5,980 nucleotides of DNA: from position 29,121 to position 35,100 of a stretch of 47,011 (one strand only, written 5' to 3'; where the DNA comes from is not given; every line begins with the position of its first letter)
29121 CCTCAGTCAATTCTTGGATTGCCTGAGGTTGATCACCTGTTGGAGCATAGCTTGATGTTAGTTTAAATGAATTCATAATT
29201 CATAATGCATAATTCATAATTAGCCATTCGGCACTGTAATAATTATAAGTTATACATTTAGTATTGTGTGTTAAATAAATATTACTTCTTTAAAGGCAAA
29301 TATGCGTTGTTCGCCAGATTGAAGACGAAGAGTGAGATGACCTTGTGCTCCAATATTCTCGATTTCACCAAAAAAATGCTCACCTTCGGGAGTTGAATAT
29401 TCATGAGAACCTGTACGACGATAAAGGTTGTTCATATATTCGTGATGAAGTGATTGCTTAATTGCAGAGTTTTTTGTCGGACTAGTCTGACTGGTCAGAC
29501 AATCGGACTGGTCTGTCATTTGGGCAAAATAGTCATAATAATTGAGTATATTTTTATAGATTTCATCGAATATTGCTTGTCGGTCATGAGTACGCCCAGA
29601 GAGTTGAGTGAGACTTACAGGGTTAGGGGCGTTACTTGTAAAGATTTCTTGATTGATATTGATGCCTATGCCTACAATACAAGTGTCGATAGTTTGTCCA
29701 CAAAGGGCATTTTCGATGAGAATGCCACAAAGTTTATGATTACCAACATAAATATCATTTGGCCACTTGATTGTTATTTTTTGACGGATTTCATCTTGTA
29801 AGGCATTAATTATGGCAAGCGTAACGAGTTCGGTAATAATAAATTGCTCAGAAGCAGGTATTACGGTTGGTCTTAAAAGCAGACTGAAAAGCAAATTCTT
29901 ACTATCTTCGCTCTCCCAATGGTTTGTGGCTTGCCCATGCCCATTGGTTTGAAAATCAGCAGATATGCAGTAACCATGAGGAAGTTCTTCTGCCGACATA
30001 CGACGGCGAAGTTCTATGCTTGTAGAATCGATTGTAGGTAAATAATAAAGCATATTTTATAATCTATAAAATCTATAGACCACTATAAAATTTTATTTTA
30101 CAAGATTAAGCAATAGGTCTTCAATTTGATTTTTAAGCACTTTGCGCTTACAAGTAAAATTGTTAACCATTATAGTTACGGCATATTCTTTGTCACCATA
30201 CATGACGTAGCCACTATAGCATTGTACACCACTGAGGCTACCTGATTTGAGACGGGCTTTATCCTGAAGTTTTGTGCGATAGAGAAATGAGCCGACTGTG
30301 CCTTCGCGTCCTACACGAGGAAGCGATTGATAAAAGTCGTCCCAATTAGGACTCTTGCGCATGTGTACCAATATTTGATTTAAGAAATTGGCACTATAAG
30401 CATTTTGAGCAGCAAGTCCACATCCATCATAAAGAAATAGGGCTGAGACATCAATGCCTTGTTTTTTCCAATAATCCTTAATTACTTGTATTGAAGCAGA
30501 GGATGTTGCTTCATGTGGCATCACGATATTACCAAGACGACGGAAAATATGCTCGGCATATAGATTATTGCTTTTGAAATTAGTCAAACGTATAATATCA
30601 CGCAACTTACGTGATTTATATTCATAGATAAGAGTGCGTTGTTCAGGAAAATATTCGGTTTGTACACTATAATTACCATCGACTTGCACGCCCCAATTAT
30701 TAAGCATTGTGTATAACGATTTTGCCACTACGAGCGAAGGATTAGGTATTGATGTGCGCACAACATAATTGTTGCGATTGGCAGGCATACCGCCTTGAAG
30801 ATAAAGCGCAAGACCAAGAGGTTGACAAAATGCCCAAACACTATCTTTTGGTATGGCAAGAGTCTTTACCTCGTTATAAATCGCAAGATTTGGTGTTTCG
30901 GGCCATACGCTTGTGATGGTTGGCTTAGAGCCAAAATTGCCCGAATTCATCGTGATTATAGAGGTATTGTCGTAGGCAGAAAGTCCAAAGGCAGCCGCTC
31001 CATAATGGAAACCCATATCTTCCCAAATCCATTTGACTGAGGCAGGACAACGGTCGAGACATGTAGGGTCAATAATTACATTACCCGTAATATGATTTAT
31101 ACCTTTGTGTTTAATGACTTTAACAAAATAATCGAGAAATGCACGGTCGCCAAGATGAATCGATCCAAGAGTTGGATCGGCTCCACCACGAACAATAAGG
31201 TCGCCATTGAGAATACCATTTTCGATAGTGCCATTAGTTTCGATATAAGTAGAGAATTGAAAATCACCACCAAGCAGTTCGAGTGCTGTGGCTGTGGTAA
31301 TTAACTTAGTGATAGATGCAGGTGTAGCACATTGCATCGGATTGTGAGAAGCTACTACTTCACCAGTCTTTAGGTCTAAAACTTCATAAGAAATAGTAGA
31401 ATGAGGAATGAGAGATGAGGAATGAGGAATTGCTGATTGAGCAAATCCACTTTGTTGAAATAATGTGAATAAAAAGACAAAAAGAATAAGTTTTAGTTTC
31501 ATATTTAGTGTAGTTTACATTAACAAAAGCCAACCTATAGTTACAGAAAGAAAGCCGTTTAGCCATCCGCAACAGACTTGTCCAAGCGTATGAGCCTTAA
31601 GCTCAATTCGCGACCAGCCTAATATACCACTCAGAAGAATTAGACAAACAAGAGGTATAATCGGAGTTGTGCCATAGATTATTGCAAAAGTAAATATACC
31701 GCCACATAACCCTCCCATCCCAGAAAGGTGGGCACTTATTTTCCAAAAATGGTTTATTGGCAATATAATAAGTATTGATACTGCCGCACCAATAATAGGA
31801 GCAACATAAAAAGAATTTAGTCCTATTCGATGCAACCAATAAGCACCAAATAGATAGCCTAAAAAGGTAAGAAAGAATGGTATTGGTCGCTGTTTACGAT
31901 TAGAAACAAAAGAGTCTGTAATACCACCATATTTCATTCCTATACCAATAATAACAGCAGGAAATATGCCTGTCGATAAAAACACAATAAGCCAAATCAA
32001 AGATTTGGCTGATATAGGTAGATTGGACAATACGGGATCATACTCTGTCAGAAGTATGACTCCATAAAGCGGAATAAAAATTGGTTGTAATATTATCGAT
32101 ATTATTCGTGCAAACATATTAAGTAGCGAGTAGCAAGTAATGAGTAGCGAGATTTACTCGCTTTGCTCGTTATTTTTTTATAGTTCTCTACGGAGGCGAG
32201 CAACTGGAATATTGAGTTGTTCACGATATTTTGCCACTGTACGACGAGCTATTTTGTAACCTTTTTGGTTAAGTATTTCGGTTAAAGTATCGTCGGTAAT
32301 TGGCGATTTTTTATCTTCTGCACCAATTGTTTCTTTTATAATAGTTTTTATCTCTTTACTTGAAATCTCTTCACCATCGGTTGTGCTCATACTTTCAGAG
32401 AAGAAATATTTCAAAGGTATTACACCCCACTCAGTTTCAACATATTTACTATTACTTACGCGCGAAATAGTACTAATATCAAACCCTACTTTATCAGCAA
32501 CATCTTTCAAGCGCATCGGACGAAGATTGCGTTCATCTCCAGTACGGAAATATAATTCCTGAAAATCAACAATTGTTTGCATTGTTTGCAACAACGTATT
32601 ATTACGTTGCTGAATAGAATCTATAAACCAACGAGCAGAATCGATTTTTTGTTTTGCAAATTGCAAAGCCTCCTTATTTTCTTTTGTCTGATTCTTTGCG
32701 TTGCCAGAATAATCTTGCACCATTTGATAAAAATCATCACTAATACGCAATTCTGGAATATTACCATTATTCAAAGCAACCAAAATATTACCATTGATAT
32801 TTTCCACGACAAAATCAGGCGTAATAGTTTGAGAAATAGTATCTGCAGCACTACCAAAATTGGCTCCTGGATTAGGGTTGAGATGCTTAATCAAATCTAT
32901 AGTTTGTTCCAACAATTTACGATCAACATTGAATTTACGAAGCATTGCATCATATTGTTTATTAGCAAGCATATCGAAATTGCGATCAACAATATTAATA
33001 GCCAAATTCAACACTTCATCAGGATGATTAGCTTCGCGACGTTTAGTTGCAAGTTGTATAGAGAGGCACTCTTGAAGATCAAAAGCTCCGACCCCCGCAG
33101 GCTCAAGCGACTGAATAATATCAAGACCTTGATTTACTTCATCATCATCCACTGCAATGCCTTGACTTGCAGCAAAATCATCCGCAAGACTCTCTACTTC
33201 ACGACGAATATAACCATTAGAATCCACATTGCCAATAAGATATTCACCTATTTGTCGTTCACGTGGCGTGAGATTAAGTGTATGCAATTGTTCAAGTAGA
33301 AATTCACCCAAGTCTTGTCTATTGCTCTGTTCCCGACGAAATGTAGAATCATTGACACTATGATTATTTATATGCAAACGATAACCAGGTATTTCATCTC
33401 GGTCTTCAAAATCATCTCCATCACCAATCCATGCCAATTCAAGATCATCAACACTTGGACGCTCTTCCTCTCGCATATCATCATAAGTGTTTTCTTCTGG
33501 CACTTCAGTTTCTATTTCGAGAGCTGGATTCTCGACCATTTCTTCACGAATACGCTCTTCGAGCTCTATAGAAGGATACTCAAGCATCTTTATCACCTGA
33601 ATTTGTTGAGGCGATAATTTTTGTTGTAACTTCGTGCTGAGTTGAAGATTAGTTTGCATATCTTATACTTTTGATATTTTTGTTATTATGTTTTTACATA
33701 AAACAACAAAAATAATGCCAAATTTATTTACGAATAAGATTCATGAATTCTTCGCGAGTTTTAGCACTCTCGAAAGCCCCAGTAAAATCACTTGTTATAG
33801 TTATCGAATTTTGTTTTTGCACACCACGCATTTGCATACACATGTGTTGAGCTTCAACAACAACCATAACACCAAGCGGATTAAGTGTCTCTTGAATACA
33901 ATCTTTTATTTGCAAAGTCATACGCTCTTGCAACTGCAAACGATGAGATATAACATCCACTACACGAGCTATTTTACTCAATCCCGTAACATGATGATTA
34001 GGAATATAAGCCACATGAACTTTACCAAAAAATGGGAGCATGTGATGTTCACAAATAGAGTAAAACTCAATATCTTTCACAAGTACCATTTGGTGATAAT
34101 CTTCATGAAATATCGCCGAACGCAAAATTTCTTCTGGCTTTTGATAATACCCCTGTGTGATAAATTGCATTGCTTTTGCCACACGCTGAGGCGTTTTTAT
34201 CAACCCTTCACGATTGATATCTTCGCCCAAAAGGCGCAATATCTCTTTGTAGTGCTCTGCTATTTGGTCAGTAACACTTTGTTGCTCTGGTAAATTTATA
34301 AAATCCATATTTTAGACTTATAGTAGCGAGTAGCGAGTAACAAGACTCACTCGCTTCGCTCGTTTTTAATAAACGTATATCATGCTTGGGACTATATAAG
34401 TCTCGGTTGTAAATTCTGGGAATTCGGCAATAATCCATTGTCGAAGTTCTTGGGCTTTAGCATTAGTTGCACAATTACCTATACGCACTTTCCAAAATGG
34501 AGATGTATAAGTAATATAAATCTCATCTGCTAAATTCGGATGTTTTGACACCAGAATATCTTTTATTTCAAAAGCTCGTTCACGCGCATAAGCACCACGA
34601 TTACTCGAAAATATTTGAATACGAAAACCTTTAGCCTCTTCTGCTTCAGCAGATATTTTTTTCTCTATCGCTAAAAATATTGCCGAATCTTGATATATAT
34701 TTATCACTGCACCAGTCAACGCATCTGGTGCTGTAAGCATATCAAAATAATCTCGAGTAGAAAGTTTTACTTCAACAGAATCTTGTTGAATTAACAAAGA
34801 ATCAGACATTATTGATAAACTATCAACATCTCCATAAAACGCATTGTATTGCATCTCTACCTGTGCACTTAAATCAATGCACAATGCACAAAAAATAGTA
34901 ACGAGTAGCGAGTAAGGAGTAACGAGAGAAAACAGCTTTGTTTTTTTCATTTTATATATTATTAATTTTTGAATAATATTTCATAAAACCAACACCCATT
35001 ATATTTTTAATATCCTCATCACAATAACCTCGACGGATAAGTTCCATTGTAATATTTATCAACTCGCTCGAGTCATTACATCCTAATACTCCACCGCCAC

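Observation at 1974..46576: Dispersed, co-oriented modular repeat family built from tandem 7-nt and 9-nt units (at least 26 loci in 47 kb)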

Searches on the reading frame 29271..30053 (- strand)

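Call 6: search_protein_families(library=pfam, proteins=[window:29271-30053:-])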
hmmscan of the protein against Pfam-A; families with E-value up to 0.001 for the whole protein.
window:29271-30053:- (260 aa): 1 family
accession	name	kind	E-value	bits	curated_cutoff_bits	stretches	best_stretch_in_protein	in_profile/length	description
PF03099.24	BPL_LplA_LipB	-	2.9e-17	63.3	21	1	6-132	3-133/133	Biotin/lipoate A/B protein ligase family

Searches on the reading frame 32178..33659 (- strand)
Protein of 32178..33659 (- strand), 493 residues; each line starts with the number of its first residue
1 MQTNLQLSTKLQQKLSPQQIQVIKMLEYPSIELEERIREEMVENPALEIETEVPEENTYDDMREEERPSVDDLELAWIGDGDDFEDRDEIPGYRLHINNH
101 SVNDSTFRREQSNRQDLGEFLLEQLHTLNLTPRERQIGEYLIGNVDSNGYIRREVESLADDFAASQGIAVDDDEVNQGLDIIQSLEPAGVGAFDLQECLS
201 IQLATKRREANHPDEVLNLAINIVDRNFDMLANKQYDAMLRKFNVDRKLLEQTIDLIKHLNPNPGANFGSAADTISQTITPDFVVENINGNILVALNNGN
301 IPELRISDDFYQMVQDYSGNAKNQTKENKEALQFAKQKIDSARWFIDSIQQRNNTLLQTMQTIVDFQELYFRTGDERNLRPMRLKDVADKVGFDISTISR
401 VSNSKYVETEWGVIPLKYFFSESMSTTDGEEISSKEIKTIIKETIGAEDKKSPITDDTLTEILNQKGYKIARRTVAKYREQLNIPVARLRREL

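Call 6: search_protein_families(library=pfam, proteins=[window:32178-33659:-])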
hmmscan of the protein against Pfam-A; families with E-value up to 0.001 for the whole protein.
window:32178-33659:- (493 aa): 3 families
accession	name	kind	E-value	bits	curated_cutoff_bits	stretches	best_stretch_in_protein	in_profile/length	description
PF04552.19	Sigma54_DBD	-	1.4e-53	181.4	22.8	1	333-491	2-159/160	Sigma-54, DNA binding domain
PF04963.19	Sigma54_CBD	-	1.8e-53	181.5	22.9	1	110-309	5-184/185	Sigma-54 factor, core binding domain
PF00309.25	Sigma54_AID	-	9.1e-15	54.7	23.8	1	4-49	1-46/46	Sigma-54 factor, Activator interacting domain (AID)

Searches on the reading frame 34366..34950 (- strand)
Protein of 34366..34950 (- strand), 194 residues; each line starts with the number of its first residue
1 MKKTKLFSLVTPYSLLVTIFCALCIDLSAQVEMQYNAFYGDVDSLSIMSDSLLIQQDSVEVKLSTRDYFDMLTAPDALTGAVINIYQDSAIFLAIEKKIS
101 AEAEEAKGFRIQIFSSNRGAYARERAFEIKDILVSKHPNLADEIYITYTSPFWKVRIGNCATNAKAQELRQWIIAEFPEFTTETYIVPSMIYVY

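Call 6: search_protein_families(library=pfam, proteins=[window:34366-34950:-])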
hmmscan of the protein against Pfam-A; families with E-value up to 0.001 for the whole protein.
window:34366-34950:- (194 aa): 1 family
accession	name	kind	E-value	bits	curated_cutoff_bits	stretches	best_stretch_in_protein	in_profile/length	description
PF05036.18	SPOR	-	0.00084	20.1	21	0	106-171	2-62/76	SPOR domain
